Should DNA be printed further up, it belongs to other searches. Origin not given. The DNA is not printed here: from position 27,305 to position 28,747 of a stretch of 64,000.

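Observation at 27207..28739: Two copies of a hairpin-rich structured element with compensatory stems flanking rarA (candidate novel ncRNA or MITE-like repeat)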

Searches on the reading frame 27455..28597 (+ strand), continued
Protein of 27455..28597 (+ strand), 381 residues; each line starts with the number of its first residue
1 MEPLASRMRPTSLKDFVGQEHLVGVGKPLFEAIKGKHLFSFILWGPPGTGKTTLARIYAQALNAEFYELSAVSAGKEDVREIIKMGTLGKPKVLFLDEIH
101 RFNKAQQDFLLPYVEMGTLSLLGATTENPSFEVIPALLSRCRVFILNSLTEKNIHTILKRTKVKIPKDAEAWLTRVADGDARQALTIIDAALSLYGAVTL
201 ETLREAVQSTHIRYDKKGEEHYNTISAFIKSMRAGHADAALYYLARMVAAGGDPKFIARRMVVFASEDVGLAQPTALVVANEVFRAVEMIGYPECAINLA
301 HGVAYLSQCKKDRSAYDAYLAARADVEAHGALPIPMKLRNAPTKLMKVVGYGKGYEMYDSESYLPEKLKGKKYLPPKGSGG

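Call 95: find_encoding_contigs(protein=P0014, flank=4000, max_places=1)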
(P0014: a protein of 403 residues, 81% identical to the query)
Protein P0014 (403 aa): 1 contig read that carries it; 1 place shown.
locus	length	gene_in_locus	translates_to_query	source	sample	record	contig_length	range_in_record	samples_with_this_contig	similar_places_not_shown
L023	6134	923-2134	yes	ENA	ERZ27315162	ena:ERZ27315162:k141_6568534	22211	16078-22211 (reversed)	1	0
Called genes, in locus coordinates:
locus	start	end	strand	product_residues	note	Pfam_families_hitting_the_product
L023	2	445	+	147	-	?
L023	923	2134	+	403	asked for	PF01078:Mg_chelatase (faint), PF05496:RuvB_N, PF13191:AAA_16 (faint), PF20720:nSTAND3 (faint), PF00004:AAA, PF07728:AAA_5, PF16193:AAA_assoc_2, PF12002:MgsA_C, +1 more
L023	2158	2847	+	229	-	-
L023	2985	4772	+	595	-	PF00009:GTP_EFTU, PF01926:MMR_HSR1 (weak), PF22042:EF-G_D2, PF03144:GTP_EFTU_D2, PF00679:EFG_C, PF21018:BipA_C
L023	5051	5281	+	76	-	PF00313:CSD, PF08206:OB_RNB (weak)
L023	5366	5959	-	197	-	-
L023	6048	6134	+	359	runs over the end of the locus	PF10648:Gmad2 (weak)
